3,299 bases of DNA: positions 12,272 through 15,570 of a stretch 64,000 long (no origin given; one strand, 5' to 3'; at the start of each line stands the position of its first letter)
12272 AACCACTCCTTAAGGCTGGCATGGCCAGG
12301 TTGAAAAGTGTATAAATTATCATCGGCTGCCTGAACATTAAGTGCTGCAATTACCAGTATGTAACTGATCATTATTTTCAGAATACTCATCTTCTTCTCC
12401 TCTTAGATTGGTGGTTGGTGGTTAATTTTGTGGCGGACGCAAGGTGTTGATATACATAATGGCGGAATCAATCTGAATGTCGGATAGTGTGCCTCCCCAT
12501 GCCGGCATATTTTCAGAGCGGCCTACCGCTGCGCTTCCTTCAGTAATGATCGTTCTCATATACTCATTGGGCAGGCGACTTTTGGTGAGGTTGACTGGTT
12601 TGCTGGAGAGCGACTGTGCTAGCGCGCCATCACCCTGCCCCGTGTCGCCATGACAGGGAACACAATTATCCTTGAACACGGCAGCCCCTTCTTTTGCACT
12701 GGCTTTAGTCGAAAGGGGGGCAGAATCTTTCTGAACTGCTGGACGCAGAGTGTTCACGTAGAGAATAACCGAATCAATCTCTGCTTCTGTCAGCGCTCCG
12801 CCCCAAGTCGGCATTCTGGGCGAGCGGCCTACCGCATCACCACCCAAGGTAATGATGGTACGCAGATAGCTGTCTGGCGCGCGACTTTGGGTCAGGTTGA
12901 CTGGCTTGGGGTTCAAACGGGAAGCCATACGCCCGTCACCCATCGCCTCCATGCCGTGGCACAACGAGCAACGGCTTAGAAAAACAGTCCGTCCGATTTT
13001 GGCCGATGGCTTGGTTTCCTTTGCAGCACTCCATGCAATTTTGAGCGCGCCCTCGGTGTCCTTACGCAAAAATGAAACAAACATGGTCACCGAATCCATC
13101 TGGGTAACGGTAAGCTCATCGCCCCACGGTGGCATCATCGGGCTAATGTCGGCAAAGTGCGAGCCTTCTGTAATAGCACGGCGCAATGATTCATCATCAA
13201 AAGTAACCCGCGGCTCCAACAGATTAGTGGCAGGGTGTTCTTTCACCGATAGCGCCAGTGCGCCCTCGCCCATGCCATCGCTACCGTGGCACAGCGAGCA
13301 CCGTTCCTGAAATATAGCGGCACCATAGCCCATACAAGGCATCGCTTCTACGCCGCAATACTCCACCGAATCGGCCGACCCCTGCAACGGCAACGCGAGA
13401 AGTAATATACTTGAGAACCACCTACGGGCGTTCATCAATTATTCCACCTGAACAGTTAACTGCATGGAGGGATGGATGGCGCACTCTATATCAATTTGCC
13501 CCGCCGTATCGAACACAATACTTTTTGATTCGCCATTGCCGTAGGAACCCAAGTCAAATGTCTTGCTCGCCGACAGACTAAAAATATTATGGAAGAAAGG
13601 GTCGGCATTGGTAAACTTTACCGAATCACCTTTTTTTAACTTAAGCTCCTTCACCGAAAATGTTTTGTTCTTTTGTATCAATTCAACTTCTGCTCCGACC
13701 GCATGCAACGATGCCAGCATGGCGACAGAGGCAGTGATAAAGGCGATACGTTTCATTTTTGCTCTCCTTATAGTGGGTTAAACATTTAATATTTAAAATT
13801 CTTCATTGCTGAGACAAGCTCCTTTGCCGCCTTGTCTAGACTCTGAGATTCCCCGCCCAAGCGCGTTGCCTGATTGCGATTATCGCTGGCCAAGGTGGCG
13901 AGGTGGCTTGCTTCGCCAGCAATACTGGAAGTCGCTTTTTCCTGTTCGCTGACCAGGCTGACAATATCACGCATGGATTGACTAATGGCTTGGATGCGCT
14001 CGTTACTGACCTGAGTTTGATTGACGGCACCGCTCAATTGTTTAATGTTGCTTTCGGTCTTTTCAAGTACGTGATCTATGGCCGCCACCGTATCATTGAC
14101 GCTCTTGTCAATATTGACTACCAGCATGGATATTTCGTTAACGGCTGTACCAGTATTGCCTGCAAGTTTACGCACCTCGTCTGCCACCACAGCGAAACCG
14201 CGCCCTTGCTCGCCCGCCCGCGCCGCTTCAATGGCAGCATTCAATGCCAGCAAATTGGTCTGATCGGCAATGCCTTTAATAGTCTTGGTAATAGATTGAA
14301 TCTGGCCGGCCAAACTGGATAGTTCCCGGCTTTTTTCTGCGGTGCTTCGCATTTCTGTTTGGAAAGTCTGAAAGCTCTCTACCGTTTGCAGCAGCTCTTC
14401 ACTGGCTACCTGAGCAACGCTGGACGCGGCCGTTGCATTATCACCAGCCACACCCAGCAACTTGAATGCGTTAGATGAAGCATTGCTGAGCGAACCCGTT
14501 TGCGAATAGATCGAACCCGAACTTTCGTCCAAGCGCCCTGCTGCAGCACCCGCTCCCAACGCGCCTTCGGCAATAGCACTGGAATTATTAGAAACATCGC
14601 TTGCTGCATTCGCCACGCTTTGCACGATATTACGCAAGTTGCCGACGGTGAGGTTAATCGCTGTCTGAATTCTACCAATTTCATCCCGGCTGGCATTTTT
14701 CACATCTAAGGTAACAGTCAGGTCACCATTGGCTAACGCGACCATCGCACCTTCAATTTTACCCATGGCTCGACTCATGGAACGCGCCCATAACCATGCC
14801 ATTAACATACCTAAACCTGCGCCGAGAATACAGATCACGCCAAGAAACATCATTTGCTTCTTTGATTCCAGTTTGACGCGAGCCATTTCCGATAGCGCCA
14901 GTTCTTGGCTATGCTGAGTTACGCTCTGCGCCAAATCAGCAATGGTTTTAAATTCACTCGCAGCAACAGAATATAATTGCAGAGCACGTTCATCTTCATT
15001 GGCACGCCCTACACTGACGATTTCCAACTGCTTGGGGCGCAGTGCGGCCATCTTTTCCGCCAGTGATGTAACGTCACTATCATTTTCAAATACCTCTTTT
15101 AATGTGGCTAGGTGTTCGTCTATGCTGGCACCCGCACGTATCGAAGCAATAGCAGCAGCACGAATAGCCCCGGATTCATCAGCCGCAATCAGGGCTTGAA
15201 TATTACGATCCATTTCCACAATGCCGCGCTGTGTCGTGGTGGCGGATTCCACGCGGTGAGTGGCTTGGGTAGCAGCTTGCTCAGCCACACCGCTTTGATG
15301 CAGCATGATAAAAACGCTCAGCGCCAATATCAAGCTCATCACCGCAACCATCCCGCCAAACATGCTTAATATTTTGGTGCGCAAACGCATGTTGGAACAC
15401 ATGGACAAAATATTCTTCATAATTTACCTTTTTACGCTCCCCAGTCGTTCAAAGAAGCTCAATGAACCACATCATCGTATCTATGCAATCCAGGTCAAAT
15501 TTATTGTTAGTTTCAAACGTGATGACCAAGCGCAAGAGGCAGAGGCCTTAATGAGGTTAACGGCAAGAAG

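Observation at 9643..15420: Six-gene operon: chemoreceptor - amicyanin-like cupredoxin - triheme cytochrome - MauG-type enzyme - MsrPQ, without methylamine dehydrogenase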

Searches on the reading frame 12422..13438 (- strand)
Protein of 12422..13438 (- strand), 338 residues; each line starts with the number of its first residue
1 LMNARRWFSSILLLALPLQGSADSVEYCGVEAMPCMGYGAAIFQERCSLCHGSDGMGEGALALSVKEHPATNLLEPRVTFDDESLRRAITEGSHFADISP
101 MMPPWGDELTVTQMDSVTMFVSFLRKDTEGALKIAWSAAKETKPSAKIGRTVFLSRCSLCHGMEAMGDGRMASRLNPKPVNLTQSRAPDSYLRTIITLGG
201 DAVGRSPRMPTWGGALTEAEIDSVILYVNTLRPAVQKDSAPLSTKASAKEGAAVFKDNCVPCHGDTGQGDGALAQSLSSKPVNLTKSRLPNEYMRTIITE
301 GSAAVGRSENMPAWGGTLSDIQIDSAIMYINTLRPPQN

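Call 3: search_protein_families(library=pfam, proteins=[window:12422-13438:-], max_evalue=0.01)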
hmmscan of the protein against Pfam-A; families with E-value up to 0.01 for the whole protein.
window:12422-13438:- (338 aa): 5 families
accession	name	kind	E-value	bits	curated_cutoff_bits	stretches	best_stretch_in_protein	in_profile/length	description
PF13442.11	Cytochrome_CBB3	-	1.5e-33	115.4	27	3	247-330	2-68/68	Cytochrome C oxidase, cbb3-type, subunit III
PF00034.26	Cytochrom_C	-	3.5e-24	86.4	21.3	3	248-333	1-89/90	Cytochrome c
PF14495.11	Cytochrom_C550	-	0.0012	18.9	27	0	243-279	21-56/136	Cytochrome c-550 domain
PF02167.20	Cytochrom_C1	-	0.0017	18.5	22.8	0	144-166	13-35/219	Cytochrome C1 family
PF09086.16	DUF1924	-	0.0085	16.9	22.5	0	155-172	27-44/96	Domain of unknown function (DUF1924)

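Call 4: search_protein_families(library=ncbifam, proteins=[window:12422-13438:-], max_evalue=0.01)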
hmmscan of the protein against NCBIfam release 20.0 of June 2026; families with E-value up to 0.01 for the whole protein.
window:12422-13438:- (338 aa): 15 families
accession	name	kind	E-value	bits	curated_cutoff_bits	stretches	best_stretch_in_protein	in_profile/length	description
TIGR00782.1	ccoP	equivalog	1.8e-37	129.2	179.95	2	146-333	107-281/285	cytochrome-c oxidase, cbb3-type subunit III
NF011054.0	PRK14486.1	equivalog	4.7e-24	85.4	447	3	238-333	204-290/294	putative bifunctional cbb3-type cytochrome c oxidase subunit II/cytochrome c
NF045930.1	Cytc6PetJCyano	equivalog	8.5e-14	51.4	135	1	246-330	26-102/110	cytochrome c6 PetJ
TIGR04494.1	c550_PedF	equivalog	9.7e-14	51.4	122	2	142-231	47-130/133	cytochrome c-550 PedF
NF050122.1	bc1_QcrC_actin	exception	1.9e-13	50.3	200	1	215-275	101-162/253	cytochrome bc1 complex diheme cytochrome c subunit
NF045774.1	cytochro_C551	exception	4.5e-09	36.2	118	0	243-272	34-61/110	cytochrome c551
NF033864.1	cytochrome579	equivalog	1.2e-08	35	280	1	241-296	43-97/179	cytochrome 579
NF045773.1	cytochro_C550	exception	1.6e-08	34.5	125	1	243-304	44-98/118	cytochrome c550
TIGR04485.1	thiosulf_SoxX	equivalog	1.7e-08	35.1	61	1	258-332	4-77/78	sulfur oxidation c-type cytochrome SoxX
TIGR03872.1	cytochrome_MoxG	equivalog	2.3e-07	31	147.8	0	33-127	41-124/133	cytochrome c(L), periplasmic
TIGR03874.1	4cys_cytochr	equivalog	4.1e-07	29.8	161.75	0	42-146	39-134/143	c-type cytochrome, methanol metabolism-related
NF040606.1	CytoC_perox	subfamily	1.4e-05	24.5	150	0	233-270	283-320/524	di-heme-cytochrome C peroxidase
NF052248.1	SorU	equivalog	3.4e-05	24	100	0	150-228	2-72/72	SorU family sulfite dehydrogenase c-type cytochrome subunit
TIGR02603.1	CxxCH_TIGR02603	domain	4.5e-05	23.5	68.15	0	146-167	3-24/134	putative heme-binding domain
TIGR03045.1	PS_II_C550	equivalog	0.0022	17.7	177.75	0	244-264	47-67/159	photosystem II cytochrome c-550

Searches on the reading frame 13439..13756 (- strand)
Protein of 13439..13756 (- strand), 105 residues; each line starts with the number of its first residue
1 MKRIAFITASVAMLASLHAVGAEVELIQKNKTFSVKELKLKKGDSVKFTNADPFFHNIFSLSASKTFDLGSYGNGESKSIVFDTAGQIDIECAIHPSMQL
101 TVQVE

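Call 3: search_protein_families(library=pfam, proteins=[window:13439-13756:-], max_evalue=0.01)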
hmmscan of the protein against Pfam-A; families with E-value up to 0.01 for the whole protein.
window:13439-13756:- (105 aa): 2 families
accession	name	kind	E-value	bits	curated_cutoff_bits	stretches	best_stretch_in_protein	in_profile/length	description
PF00127.26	Copper-bind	-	5.4e-06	27.2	21.2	1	32-104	13-98/99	Copper binding proteins, plastocyanin/azurin family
PF13473.12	Cupredoxin_1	-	0.00031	21.2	27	1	6-99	4-99/104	Cupredoxin-like domain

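Call 4: search_protein_families(library=ncbifam, proteins=[window:13439-13756:-], max_evalue=0.01)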
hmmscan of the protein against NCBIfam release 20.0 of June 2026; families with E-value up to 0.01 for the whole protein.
window:13439-13756:- (105 aa): 2 families
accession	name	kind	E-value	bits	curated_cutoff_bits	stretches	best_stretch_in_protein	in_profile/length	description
TIGR02657.1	amicyanin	equivalog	8.2e-07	29.3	110.2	1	32-105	7-83/83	amicyanin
TIGR02656.1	cyanin_plasto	equivalog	0.0012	19.2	87.85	0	31-60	12-41/99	plastocyanin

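Call 6: search_solved_structures(query=window:13439-13756:-, max_evalue=1, show_alignments=3)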
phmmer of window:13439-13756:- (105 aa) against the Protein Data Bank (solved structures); distinct sequences matched with E-value up to 1: 24.
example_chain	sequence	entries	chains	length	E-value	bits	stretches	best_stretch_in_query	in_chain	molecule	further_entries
9cck_A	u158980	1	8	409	1.3e-06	31.8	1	37-104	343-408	Copper-containing nitrite reductase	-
1sfd_A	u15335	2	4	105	0.00018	24.9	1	17-104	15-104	Amicyanin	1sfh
1sf3_A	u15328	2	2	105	0.00025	24.5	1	17-104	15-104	Amicyanin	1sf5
4p5r_A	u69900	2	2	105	0.00025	24.5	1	17-104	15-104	Amicyanin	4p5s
2gb2_A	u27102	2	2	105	0.00035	24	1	17-104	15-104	Amicyanin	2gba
1aac_A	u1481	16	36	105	0.00048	23.6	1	17-104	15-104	AMICYANIN | PROTEIN (AMICYANIN)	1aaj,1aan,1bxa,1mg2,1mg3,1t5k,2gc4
1mda_A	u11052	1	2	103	0.00049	23.5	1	17-104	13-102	AMICYANIN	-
2qdv_A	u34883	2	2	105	0.00091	22.7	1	17-104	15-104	Amicyanin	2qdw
3ie9_A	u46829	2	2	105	0.0012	22.3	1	17-104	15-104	Amicyanin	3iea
2idt_A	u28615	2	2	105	0.002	21.6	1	17-103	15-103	Amicyanin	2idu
3rym_A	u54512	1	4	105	0.0026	21.2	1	17-102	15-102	Amicyanin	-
2idq_A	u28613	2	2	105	0.0026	21.2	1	17-102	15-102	Amicyanin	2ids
1id2_A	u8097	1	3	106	0.0059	20.1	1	21-104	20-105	AMICYANIN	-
1iby_A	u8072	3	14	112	0.0065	19.9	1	14-97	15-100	NITROSOCYANIN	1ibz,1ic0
3ply_A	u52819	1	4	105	0.0086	19.6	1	17-104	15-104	Amicyanin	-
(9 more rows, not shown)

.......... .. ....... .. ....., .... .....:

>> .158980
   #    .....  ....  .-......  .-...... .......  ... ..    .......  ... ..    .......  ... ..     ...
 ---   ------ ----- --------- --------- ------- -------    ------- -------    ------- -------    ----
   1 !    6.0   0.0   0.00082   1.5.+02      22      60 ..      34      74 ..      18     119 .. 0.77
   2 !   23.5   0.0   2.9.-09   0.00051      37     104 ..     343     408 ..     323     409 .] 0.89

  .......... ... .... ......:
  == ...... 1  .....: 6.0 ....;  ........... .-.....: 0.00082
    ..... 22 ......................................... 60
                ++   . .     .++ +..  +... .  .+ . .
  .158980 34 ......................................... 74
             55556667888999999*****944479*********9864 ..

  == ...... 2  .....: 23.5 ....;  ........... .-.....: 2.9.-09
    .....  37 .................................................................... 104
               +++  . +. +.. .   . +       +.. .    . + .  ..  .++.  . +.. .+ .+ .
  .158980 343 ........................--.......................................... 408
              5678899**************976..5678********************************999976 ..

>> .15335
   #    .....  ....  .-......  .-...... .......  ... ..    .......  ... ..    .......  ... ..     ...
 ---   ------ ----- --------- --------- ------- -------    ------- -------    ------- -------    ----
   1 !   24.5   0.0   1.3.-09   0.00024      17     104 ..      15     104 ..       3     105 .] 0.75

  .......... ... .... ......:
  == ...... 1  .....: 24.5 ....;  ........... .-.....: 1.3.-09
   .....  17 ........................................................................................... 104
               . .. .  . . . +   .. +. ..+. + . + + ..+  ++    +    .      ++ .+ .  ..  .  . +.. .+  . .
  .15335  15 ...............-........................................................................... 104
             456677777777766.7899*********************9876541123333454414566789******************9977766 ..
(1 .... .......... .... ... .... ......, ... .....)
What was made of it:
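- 13439..13756 (-): Small periplasmic type-1 copper protein (MauL-like / amicyanin-like cupredoxin). Calls 3 and 6.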

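Call 31: find_related_loci(query=A1, collection=genome_contigs, flank=6000)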
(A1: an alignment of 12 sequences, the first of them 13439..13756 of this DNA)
Query A1 (105 aa) in genome_contigs; peptide patterns used: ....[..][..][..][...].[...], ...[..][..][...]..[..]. (x = any residue, [..] = any of these).
600 stretches matched a pattern (row limit reached: there are more); 590 encode a relative of the query (tblastn E <= 1e-3); the best 80 are kept; 80 distinct loci.
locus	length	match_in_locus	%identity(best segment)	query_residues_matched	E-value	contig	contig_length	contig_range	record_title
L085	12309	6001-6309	55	1-104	6e-36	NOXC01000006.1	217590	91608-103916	Cellvibrionaceae bacterium AOL6 contig00006, whole genome shotgun sequence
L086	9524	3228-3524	60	6-105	6e-36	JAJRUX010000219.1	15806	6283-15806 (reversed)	MAG: Gammaproteobacteria bacterium isolate Dive96_bin10.247 k141_5157266, whole genome shotgun sequence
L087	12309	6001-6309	54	3-105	2e-34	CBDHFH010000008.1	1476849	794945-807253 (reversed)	MAG: Gammaproteobacteria bacterium isolate 989b8df7-e166-46e7-9088-39a086dd6265 genome assembly, contig: contig_8, whole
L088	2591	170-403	63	28-105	4e-34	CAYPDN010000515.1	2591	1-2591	MAG TPA_asm: uncultured Granulosicoccaceae bacterium isolate binchicken_co258_30 genome assembly, contig: NODE_35741_len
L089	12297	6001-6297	53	6-104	6e-34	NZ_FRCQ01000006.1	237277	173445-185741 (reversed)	Rhizobacter sp. OV335, whole genome shotgun sequence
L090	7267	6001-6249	65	23-105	8e-34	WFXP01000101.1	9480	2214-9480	MAG: Gammaproteobacteria bacterium isolate S141_57 k151_288023, whole genome shotgun sequence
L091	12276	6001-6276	54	14-105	2e-33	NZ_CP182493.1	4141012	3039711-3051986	Catenovulum sp. SX2 chromosome, complete genome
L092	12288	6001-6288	55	6-105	9e-34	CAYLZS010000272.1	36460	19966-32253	MAG TPA_asm: uncultured Granulosicoccaceae bacterium isolate binchicken_co345_16 genome assembly, contig: k141_1634958,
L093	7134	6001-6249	64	23-105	1e-33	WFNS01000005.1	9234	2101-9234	MAG: Gammaproteobacteria bacterium isolate S012_118 k151_103831, whole genome shotgun sequence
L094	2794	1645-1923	56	12-104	1e-33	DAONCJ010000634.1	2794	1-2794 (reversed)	MAG TPA_asm: Burkholderiaceae bacterium isolate AMR_MDS_3924 NODE_21482_length_2794_cov_5.338445, whole genome shotgun s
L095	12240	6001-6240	63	26-105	9e-34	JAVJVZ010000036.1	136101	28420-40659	MAG: Gammaproteobacteria bacterium isolate C2-GNP5-20 k141_3188, whole genome shotgun sequence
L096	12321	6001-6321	52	1-105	3e-33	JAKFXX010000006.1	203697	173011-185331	MAG: Gammaproteobacteria bacterium isolate ND4_Bin_8 ND4_0000001, whole genome shotgun sequence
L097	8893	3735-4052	52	5-105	3e-33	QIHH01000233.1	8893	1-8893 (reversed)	MAG: Gammaproteobacteria bacterium isolate SZUA-128 Ga0063293_10009490, whole genome shotgun sequence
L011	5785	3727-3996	57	16-105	2e-33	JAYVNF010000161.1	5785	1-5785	MAG: Rhodoferax sp. isolate GL65_DN_concoct_33_sub GL65_DN_concoct_33_sub_160, whole genome shotgun sequence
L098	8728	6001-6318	52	5-105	8e-33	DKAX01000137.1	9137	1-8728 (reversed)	MAG TPA_asm: Proteobacteria bacterium UBA6915 UBA6915_contig_3491, whole genome shotgun sequence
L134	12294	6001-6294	49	11-105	6e-29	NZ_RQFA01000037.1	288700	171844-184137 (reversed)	Leptospira gomenensis strain 201800299 contig_0003, whole genome shotgun sequence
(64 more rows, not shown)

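Call 51: find_related_loci(query=L134:4925-5941:+, collection=genome_contigs, flank=4000)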
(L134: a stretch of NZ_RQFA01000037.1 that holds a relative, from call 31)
Query L134:4925-5941:+ (339 aa) in genome_contigs; peptide patterns used: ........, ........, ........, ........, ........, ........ (x = any residue, [..] = any of these).
224 stretches matched a pattern; 177 encode a relative of the query (tblastn E <= 1e-3); the best 80 are kept; 80 distinct loci.
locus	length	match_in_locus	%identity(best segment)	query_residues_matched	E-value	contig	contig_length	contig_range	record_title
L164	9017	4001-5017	100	1-339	0e+0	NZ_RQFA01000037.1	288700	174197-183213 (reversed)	Leptospira gomenensis strain 201800299 contig_0003, whole genome shotgun sequence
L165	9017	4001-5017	87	1-339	0e+0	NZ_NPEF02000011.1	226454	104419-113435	Leptospira ellisii strain ATI7-C-A5 contig_0011, whole genome shotgun sequence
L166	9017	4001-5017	79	1-339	0e+0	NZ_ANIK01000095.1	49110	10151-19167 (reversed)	Leptospira alstonii serovar Sichuan str. 79601 ctg7180000004775, whole genome shotgun sequence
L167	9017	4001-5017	79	1-339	0e+0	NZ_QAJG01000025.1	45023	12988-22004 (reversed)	Leptospira borgpetersenii serovar Javanica strain DSM 21538 Ga0180982_125, whole genome shotgun sequence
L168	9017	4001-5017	78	1-339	0e+0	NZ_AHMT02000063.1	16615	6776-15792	Leptospira alexanderi serovar Manhao 3 str. L 60 ctg1134731470712, whole genome shotgun sequence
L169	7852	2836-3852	78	1-339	0e+0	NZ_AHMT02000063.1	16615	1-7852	Leptospira alexanderi serovar Manhao 3 str. L 60 ctg1134731470712, whole genome shotgun sequence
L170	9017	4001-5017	77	1-339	0e+0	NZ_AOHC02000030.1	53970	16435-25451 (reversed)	Leptospira weilii serovar Ranarum str. ICFT ctg7180000034532, whole genome shotgun sequence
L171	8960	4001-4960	79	21-339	4e-177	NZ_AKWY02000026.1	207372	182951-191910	Leptospira noguchii serovar Panama str. CZ214 ctg1134732786336, whole genome shotgun sequence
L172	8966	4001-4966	69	16-339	2e-155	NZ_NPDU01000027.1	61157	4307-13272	Leptospira adleri strain FH2-B-D1 contig_27, whole genome shotgun sequence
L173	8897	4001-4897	62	43-339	2e-122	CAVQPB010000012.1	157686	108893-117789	MAG: uncultured proteobacterium isolate MFD04651.bin.1.182 genome assembly, contig: contig_16733, whole genome shotgun s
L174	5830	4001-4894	60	43-338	1e-121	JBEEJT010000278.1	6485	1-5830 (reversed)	MAG: Pseudomonadota bacterium isolate cobbmillcreek_2019_sw_WHONDRS-S19S_0090_B_bin.15 scaffold_665820, whole genome sho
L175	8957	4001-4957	57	20-338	5e-121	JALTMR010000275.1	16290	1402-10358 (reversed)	MAG: Gammaproteobacteria bacterium isolate S139_metabat2_scaf2bin.028 S139_NODE_3056_length_16290_cov_2.083091, whole ge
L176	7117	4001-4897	58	40-338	1e-120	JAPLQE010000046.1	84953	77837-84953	MAG: Burkholderiales bacterium isolate LacPavin_0818_WC40_MAG_72_27 LacPavin_0818_WC40_scaffold_385687, whole genome sho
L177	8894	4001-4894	60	43-338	1e-119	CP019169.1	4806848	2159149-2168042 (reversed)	Betaproteobacteria bacterium GR16-43 chromosome, complete genome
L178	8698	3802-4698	58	40-338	2e-118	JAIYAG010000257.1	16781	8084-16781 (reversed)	MAG: Burkholderiales bacterium isolate D8_MAG_00076 pond_D8_MAG_00076_000000000473, whole genome shotgun sequence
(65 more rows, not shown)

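Call 57: search_protein_families(library=pfam, proteins=[L134:6685-8397:+], max_evalue=0.01)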
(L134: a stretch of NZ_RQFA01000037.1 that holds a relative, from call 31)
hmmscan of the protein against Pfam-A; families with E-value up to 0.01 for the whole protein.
L134:6685-8397:+ (570 aa): 4 families
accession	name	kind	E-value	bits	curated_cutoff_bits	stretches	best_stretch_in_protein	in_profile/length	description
PF00015.26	MCPsignal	-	1.7e-31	109.8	34.6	1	354-530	3-165/172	Methyl-accepting chemotaxis protein (MCP) signalling domain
PF12729.13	4HB_MCP_1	-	1e-13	51.7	27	1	6-184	1-179/181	Four helix bundle sensory module for signal transduction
PF02203.21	TarH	-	4.8e-05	23.8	25.2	1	4-173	2-175/177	Tar ligand binding domain homologue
PF00672.30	HAMP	-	0.00056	20.6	25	0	226-250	17-41/53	HAMP domain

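Call 87: search_protein_representatives(protein=window:13439-13756:-)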
Query: 105 residues. Proteins with E-value up to 0.001 (for the whole library): 5285; up to 1e-10: 803; up to 1e-30: 5. The best 150 are listed.
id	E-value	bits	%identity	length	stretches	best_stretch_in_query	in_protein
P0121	9.1e-40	150.7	31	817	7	32-104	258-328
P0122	1.1e-38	147.2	31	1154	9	28-102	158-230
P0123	1.4e-34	134.1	33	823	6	24-103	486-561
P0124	3.4e-33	129.7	30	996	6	23-104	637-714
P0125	7.9e-33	128.5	31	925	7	28-104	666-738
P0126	1.1e-29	118.5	30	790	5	30-99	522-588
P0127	1.9e-29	117.7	31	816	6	15-104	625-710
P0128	5.3e-29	116.3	29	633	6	22-104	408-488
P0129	5.4e-29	116.2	33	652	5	32-104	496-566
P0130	4.0e-28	113.4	55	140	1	5-104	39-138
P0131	8.5e-28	112.4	32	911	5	32-104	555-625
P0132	1.3e-27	111.8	42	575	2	23-103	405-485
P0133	4.5e-27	110.1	30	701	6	31-103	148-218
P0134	8.2e-27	109.3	32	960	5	31-102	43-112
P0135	1.0e-26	108.9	53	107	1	8-104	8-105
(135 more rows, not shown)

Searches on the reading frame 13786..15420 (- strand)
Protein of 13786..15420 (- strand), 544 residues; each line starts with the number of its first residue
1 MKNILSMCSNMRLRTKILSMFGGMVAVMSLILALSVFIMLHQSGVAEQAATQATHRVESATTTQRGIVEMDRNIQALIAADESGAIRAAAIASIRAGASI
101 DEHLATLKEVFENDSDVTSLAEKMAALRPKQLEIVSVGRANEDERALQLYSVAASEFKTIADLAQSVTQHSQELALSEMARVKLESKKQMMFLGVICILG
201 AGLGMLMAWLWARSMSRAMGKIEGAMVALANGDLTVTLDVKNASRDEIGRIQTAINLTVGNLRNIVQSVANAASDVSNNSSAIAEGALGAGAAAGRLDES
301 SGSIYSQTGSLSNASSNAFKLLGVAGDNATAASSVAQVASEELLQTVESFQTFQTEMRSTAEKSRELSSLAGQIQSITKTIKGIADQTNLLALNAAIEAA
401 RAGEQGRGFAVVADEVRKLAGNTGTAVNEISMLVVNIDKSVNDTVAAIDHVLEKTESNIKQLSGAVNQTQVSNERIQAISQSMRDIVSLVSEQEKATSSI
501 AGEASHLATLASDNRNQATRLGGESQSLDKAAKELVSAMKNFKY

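Call 3: search_protein_families(library=pfam, proteins=[window:13786-15420:-], max_evalue=0.01)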
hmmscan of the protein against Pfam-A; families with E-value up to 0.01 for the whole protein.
window:13786-15420:- (544 aa): 3 families
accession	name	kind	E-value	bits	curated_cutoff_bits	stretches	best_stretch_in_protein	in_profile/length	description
PF00015.26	MCPsignal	-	3e-37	128.6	34.6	1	349-508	10-169/172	Methyl-accepting chemotaxis protein (MCP) signalling domain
PF00672.30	HAMP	-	1.6e-08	35.1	25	1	212-263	3-52/53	HAMP domain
PF12729.13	4HB_MCP_1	-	0.009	16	27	1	10-180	1-175/181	Four helix bundle sensory module for signal transduction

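Call 4: search_protein_families(library=ncbifam, proteins=[window:13786-15420:-], max_evalue=0.01)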
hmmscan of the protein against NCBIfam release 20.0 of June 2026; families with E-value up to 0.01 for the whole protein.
window:13786-15420:- (544 aa): 9 families
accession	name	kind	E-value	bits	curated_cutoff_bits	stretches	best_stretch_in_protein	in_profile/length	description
NF058645.1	MCPCtpMPsAe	equivalog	4.3e-34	118.2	900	1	188-543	202-557/558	methyl-accepting chemotaxis protein CtpM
NF050802.1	AspChtxCcaA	equivalog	1.6e-25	89.6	1300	1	333-490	533-684/700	aspartate chemotaxis receptor CcaA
NF047851.1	MCPCitTducer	equivalog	6e-25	88.3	900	1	203-542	204-514/553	methyl-accepting chemotaxis citrate transducer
NF041847.1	transduc_aer2_vibrio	equivalog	6.4e-25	87.5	1200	1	215-543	455-753/804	aerotaxis transducer Aer2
NF011622.0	PRK15048.1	equivalog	1.6e-23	83.7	900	1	193-536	194-521/553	methyl-accepting chemotaxis protein II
NF011615.0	PRK15041.1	equivalog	7.1e-22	77.8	947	1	186-522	188-509/554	methyl-accepting chemotaxis protein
NF007309.0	PRK09793.1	equivalog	2.3e-21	76.4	903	1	190-509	190-506/533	methyl-accepting chemotaxis protein IV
NF007898.0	PRK10604.1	equivalog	0.0029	16.8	478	1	189-269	133-212/433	two-component system sensor histidine kinase RstB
NF045982.1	Mbov0283_fam_LP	subfamily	0.0091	16.5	65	0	416-485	44-113/117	Mbov_0283/Mbov_0339 family surface lipoprotein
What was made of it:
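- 13786..15420 (-): Methyl-accepting chemotaxis protein: two TM segments, a helical periplasmic sensor domain (about residues 39-192), HAMP and a signalling domain. Calls 3 and 4: Pfam MCPsignal, HAMP and a weak 4HB_MCP_1 hit.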
